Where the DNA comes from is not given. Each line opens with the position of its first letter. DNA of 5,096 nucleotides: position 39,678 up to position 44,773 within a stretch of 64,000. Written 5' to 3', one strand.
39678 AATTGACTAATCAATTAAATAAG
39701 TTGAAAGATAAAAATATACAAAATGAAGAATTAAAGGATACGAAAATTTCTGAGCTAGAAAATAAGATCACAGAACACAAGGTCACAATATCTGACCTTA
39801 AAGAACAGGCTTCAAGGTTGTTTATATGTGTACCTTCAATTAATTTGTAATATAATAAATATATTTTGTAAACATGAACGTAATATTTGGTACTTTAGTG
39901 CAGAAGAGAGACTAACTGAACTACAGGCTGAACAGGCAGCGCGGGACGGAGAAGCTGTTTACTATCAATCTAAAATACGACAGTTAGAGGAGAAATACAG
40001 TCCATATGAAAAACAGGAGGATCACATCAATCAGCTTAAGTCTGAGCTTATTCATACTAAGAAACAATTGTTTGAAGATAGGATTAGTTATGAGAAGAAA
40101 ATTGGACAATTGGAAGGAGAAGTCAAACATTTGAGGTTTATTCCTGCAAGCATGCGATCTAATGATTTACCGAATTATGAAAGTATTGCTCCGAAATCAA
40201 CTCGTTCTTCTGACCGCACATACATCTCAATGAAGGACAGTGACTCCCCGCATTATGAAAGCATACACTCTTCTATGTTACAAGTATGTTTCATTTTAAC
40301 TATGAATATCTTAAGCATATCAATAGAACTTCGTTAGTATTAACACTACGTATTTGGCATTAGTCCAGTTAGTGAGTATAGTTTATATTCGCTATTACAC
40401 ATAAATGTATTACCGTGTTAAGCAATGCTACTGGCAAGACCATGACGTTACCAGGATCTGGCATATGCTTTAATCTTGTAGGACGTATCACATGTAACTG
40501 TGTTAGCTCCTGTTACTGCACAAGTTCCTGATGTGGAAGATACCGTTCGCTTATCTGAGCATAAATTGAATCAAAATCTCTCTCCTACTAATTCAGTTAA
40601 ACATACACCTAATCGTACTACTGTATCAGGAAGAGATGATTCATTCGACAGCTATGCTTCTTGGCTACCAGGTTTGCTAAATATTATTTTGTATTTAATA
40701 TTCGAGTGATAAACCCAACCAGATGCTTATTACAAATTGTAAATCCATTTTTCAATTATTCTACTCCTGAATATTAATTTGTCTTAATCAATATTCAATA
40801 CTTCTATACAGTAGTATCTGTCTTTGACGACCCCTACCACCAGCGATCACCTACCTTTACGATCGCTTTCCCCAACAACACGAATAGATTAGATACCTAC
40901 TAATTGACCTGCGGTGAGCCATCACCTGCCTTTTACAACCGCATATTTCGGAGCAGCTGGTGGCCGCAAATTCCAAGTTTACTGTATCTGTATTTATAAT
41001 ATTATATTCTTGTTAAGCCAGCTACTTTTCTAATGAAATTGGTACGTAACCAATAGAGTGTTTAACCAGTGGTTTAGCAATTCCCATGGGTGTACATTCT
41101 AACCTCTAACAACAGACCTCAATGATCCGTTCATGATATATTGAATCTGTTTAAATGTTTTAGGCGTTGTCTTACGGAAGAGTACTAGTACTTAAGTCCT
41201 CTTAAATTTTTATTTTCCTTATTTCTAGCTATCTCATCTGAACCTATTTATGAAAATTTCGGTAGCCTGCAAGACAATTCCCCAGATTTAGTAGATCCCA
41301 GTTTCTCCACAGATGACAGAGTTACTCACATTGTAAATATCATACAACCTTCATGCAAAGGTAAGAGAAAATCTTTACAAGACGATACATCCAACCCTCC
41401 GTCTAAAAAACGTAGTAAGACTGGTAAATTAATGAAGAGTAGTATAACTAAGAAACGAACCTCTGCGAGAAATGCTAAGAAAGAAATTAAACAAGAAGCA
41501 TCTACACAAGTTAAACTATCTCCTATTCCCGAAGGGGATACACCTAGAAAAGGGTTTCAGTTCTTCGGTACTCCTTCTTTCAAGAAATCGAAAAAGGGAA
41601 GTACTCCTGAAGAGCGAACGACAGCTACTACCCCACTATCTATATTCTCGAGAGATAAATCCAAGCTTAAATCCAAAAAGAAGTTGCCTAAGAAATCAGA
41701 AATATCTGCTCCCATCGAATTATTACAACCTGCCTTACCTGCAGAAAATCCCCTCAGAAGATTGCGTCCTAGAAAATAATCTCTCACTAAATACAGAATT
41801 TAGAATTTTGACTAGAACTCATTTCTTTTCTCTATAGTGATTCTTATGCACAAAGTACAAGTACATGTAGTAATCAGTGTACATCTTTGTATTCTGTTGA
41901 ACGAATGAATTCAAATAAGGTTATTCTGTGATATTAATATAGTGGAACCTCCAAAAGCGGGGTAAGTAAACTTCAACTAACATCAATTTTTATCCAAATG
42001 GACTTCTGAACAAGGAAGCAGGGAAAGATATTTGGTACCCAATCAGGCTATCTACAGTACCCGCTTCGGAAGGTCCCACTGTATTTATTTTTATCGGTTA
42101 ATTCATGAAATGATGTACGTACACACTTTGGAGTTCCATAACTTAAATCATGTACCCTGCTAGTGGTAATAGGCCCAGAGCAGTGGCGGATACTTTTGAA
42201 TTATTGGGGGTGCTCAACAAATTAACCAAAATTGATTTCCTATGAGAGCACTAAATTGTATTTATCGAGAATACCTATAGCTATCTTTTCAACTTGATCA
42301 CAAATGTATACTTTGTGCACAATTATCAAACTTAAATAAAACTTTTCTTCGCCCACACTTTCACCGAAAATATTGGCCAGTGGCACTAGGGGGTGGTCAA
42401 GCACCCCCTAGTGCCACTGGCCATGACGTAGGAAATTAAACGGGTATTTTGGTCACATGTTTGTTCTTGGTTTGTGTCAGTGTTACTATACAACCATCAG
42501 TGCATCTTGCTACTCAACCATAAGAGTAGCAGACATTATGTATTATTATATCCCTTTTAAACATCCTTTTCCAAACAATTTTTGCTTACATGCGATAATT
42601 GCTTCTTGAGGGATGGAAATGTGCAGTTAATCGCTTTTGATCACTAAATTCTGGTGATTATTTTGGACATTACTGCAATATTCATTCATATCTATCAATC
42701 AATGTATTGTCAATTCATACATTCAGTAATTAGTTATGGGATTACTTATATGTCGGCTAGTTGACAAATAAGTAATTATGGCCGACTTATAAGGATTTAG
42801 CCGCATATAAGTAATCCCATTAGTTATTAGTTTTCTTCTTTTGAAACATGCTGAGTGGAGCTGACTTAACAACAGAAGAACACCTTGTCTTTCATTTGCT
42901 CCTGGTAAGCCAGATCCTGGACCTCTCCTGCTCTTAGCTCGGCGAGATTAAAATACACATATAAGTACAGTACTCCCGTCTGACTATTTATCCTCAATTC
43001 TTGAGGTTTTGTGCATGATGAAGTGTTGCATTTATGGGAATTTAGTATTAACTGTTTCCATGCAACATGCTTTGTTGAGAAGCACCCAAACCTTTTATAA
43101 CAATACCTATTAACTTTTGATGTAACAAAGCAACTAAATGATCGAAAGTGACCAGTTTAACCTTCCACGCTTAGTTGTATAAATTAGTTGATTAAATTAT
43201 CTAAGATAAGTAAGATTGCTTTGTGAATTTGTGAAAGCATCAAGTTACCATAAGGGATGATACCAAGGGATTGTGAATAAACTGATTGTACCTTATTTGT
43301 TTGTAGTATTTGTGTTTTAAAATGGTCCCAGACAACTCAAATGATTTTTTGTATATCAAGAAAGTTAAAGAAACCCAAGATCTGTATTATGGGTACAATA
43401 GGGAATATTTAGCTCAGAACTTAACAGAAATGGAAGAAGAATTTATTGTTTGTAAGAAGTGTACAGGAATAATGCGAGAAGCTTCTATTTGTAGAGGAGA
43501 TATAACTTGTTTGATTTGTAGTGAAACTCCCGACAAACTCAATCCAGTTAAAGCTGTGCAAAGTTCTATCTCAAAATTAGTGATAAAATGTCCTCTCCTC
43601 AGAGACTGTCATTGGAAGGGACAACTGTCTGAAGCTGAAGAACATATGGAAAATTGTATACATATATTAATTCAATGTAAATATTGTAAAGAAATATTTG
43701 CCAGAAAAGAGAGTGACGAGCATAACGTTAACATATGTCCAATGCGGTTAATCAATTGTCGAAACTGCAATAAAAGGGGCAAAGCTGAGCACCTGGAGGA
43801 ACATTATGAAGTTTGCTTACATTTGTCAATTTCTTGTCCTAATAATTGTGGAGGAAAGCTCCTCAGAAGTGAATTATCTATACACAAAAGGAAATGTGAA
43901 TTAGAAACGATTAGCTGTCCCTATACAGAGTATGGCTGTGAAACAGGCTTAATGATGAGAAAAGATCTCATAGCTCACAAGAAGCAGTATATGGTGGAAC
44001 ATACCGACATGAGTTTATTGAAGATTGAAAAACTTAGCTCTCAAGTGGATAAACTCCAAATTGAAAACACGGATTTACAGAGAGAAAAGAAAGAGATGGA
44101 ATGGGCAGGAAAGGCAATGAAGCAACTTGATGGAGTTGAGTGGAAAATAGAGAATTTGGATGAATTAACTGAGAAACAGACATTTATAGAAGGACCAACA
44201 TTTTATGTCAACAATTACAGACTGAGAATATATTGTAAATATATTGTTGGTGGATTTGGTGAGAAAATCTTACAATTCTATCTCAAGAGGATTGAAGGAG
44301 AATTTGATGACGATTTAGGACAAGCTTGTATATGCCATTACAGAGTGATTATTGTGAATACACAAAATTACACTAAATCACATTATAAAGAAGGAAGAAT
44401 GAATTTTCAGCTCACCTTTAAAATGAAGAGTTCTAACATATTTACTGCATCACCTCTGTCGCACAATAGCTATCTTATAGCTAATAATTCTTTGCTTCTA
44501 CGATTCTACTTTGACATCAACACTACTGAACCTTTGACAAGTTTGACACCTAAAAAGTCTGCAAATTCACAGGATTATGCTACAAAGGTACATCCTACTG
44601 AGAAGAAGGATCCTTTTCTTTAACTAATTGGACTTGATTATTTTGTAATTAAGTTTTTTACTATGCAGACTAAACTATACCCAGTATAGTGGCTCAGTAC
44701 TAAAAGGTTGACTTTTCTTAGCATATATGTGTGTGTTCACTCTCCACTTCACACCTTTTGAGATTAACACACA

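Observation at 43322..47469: Convergent TRAF-like and coiled-coil/NHL genes, with a second NHL paralog at the window start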

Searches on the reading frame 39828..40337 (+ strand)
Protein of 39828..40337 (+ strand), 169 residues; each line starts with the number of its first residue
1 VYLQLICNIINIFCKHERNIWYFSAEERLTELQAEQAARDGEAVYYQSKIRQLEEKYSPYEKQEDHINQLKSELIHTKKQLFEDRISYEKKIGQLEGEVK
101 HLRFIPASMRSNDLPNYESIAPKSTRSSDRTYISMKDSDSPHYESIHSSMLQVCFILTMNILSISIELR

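Call 9: search_protein_families(library=pfam, proteins=[window:39828-40337:+], max_evalue=0.001)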
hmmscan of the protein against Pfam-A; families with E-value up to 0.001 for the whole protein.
window:39828-40337:+ (169 aa): 1 family
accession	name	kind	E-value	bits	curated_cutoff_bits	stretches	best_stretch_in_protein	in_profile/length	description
PF15272.11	BBP1_C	-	0.00021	21.5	23.4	0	8-71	96-161/190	Spindle pole body component BBP1, C-terminal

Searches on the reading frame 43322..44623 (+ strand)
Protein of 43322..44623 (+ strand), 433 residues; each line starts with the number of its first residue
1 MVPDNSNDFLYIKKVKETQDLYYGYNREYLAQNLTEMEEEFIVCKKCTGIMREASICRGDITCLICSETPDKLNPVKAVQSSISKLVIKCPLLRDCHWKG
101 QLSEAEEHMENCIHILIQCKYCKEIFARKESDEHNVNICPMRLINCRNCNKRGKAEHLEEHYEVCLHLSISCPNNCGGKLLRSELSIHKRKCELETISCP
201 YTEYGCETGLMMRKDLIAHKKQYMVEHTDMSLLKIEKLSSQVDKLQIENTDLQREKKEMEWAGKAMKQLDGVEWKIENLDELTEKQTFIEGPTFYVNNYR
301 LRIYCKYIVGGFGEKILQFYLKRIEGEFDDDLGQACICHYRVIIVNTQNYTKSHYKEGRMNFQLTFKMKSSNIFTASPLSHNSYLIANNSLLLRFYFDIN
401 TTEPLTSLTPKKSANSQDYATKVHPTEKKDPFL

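Call 6: search_protein_families(library=pfam, proteins=[window:43322-44623:+], max_evalue=1)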
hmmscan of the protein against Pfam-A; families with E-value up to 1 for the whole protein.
window:43322-44623:+ (433 aa): 5 families
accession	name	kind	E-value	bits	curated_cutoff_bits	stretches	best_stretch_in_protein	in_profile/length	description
PF02176.24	zf-TRAF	-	1.2e-13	52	27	2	161-211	1-53/60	TRAF-type zinc finger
PF22486.2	MATH_2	-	8.4e-08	33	32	1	273-381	3-120/136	MATH domain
PF21361.3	Sina_ZnF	-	0.0055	17.5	32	1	175-219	16-59/77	Sina, zinc finger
PF15965.11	zf-TRAF_2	-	0.013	16.5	27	1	146-221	4-75/93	TRAF-like zinc-finger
PF11807.13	UstYa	-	0.68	10.2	25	1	20-68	143-190/220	Mycotoxin biosynthesis protein UstYa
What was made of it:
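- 43322..44623 (+): Single-exon TRAF gene (433 aa from ATG 43322, stop included). It is NCBI P0223 'TRAF4-like isoform X2', without that model's 24-aa N-terminal extension. Pfam zf-TRAF 1.2e-13 and MATH_2 8.4e-8 (call 6).
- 43532..43984 (+): TRAF-type zinc-finger region (about residues 71-221). Pfam zf-TRAF, 2 stretches, best 161-211 (call 6).
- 44138..44464 (+): MATH / TRAF-C domain (residues 273-381). Pfam MATH_2, 33 bits against a cut-off of 32 (call 6).
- On TRAF: PF02176 scores 52 bits against a cut-off of 27, in 2 stretches (call 6). PF22486 MATH_2 scores 33 bits against a cut-off of 32, residues 273-381 (call 6).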

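Call 32: find_homologous_proteins(query=window:43322-44623:+)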
Query window:43322-44623:+ (433 aa): 64 proteins with E <= 0.001 among 2272 candidates.
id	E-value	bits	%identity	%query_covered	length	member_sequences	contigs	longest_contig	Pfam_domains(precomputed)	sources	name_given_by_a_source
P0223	1.2e-297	1004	100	100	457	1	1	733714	PF22486.3,PF02176.25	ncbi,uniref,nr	ncbi:TNF receptor-associated factor 4-like isoform X2 [Oopsacas minuta]|uniref:TNF receptor-associat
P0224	4.8e-136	472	55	94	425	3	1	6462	PF15965.12,PF02176.25,PF21361.4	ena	-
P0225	3.0e-131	456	53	94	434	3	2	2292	PF02176.25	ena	-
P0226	1.7e-129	450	49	92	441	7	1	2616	PF02176.25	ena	-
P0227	7.0e-129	448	53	94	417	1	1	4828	PF02176.25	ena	-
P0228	7.9e-128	445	50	93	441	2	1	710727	PF02176.25,PF21361.4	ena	-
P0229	5.3e-127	442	52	94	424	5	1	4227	PF02176.25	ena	-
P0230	9.8e-127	441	50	96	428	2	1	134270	PF02176.25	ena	-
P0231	6.0e-126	439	51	100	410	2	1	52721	PF02176.25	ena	-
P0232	2.0e-125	437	53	93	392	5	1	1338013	PF02176.25,PF21361.4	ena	-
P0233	2.9e-124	433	49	93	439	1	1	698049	PF02176.25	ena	-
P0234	9.4e-123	428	58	80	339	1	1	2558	PF02176.25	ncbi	ncbi:TNF receptor-associated factor 4, partial [Oopsacas minuta]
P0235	2.0e-122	427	47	100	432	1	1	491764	PF02176.25,PF21361.4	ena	-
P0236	3.0e-122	426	51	99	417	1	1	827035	PF15965.12,PF02176.25,PF21361.4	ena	-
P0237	3.7e-122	426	47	100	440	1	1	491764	PF22486.3,PF02176.25,PF21361.4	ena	-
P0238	3.9e-122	426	48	94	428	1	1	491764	PF02176.25,PF21361.4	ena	-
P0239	3.9e-122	426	48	100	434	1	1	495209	PF22486.3,PF02176.25,PF21361.4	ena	-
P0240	6.8e-122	425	46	100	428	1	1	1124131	PF02176.25,PF21361.4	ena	-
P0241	6.9e-122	425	47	100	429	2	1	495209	PF22486.3,PF02176.25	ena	-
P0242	1.9e-121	424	50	93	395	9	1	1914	PF02176.25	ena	-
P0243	2.2e-121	424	47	100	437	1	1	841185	PF02176.25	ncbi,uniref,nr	ncbi:TNF receptor-associated factor 5-like [Oopsacas minuta]|uniref:TNF receptor-associated factor 5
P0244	4.6e-121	422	50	95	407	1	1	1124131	PF02176.25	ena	-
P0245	1.7e-120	421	47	100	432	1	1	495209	PF02176.25,PF21361.4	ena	-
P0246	1.7e-120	421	51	92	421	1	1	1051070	PF02176.25,PF21361.4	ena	-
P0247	9.9e-120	418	52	91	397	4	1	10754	PF02176.25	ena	-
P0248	1.6e-119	417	48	99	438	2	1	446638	PF02176.25,PF21361.4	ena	-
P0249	9.5e-119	415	49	94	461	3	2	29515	PF02176.25,PF21361.4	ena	-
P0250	1.2e-118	414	51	99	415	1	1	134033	PF02176.25,PF21361.4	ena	-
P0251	1.9e-118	414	47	96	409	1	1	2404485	PF02176.25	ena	-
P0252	3.8e-118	413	47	100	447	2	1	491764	PF02176.25,PF21361.4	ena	-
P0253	5.6e-118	412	48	99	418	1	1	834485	PF02176.25,PF21361.4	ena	-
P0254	7.2e-118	412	45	94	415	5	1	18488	PF02176.25,PF21361.4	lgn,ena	-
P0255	1.8e-117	411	48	94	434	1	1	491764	PF22486.3,PF02176.25,PF21361.4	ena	-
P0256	1.9e-117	411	47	99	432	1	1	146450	PF15965.12,PF02176.25,PF21361.4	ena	-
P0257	9.1e-117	408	49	92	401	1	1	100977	PF15965.12,PF02176.25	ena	-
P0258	1.8e-115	404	46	94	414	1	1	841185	PF02176.25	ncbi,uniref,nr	ncbi:TNF receptor-associated factor 5-like [Oopsacas minuta]|uniref:TNF receptor-associated factor 5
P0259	1.4e-114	401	49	94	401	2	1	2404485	PF02176.25,PF21361.4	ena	-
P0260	5.0e-114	399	47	95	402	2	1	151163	PF02176.25,PF21361.4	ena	-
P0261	1.7e-113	398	48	84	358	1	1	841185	PF02176.25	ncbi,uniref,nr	ncbi:TNF receptor-associated factor [Oopsacas minuta]|uniref:TNF receptor-associated factor n=1 Tax=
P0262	2.8e-113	397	49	92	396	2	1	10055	PF02176.25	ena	-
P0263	1.6e-112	394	48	99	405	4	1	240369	PF02176.25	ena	-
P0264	5.3e-108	379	46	99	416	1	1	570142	PF02176.25,PF21361.4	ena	-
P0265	1.2e-107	378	48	94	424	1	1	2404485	PF02176.25,PF21361.4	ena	-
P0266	3.3e-107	377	44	98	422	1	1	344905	PF02176.25,PF21361.4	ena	-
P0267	5.1e-106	373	44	92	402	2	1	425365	PF02176.25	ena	-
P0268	2.1e-105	371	45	100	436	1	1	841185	PF02176.25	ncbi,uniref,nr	ncbi:hypothetical protein LOD99_15750 [Oopsacas minuta]|uniref:TRAF-type domain-containing protein n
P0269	5.7e-105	369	47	95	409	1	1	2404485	PF02176.25,PF21361.4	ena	-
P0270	9.4e-105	369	44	99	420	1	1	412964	PF02176.25,PF21361.4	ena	-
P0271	5.6e-104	366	43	99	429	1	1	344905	PF02176.25,PF21361.4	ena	-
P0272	4.4e-102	360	44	99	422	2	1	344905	PF02176.25,PF21361.4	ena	-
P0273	2.5e-101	357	49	80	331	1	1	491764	PF02176.25,PF21361.4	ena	-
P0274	5.0e-100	353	58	65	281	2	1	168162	PF02176.25,PF21361.4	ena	-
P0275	7.4e-100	353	60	63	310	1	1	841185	PF02176.25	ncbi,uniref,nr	ncbi:TNF receptor-associated factor 4 [Oopsacas minuta]|uniref:TNF receptor-associated factor 4 n=1 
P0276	5.4e-98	346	45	83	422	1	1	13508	PF02176.25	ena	-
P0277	1.7e-97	345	41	100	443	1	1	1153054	PF02176.25,PF21361.4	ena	-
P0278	9.4e-97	342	49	83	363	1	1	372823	PF02176.25,PF21361.4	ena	-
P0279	1.4e-96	342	44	92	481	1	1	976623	PF02176.25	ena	-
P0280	2.4e-93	331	40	100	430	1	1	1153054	PF02176.25,PF21361.4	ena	-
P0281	3.9e-91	324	46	85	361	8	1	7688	PF02176.25,PF21361.4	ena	-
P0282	3.4e-88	314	43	88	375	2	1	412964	PF02176.25,PF21361.4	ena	-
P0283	9.6e-86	306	43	94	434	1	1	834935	PF02176.25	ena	-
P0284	2.2e-82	295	51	65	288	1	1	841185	PF02176.25,PF21361.4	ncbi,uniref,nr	ncbi:TNF receptor-associated factor 4-like isoform X1 [Oopsacas minuta]|uniref:TNF receptor-associat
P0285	1.0e-81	293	53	61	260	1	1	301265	PF15965.12,PF02176.25,PF21361.4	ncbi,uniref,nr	ncbi:TNF receptor-associated factor 4-like isoform X1 [Oopsacas minuta]|uniref:TNF receptor-associat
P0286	3.3e-68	248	52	55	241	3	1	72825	PF02176.25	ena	-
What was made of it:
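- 43322..44623 (+): 100% identical to P0223 (call 32).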

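Call 35: find_encoding_contigs(protein=P0239, flank=10000, max_places=2)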
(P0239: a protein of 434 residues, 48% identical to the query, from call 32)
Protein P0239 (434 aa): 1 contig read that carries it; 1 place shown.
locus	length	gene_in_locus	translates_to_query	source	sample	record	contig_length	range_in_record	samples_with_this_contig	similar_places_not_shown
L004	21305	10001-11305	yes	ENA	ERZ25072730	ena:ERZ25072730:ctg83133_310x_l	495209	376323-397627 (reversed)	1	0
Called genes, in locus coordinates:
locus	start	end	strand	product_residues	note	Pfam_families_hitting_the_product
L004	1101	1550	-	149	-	PF17921:Integrase_H2C2 (faint)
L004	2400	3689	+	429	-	PF02176:zf-TRAF, PF22486:MATH_2 (faint)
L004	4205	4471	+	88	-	-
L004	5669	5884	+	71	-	-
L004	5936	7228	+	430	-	PF21361:Sina_ZnF (faint), PF02176:zf-TRAF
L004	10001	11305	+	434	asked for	PF21361:Sina_ZnF (faint), PF02176:zf-TRAF, PF22486:MATH_2 (faint)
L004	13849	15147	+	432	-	PF21361:Sina_ZnF (faint), PF02176:zf-TRAF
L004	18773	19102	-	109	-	PF04547:Anoctamin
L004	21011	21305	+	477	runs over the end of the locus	PF02176:zf-TRAF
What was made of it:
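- Closest known: TRAF family, RING-less type. Different: It is a member of a tandemly expanded sponge clade: 9-10 O. minuta models, and arrays of 4-5 genes in the ENA contigs (calls 32, 35).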

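Call 78: search_solved_structures(query=window:43322-44623:+, max_evalue=0.001)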
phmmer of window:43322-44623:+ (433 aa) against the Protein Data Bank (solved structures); distinct sequences matched with E-value up to 0.001: 3.
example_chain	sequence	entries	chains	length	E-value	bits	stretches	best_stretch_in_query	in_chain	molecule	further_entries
3hcs_A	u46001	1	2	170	8.5e-06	27.8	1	71-165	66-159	TNF receptor-associated factor 6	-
8hz2_A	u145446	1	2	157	1.8e-05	26.7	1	71-165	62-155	TNF receptor-associated factor 6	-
5vo0_A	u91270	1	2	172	0.00023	23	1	70-153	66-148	TNF receptor-associated factor 6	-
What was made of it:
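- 43532..43984 (+): Residues 71-165 align to the TRAF6 zinc fingers, E 8.5e-6 (call 78).
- On TRAF: The TRAF6 zinc fingers match at E 8.5e-6 (call 78).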

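Call 81: find_encoding_contigs(protein=P0228, flank=10000, max_places=3)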
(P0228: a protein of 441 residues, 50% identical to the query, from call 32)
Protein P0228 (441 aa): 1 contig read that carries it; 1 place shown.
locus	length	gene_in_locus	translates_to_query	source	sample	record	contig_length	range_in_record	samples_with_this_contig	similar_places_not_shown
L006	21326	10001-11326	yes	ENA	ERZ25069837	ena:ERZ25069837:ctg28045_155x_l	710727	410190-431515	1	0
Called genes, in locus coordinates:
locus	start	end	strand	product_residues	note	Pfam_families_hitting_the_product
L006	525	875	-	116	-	-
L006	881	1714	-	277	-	-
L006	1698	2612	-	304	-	PF00735:Septin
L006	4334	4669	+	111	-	-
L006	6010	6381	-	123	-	-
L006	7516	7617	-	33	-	-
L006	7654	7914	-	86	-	-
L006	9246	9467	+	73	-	-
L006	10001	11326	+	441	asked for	PF21361:Sina_ZnF (faint), PF02176:zf-TRAF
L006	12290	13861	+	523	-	PF01554:MatE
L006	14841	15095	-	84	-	-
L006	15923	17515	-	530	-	PF01554:MatE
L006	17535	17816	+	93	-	-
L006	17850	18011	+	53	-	-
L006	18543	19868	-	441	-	PF21361:Sina_ZnF (faint), PF02176:zf-TRAF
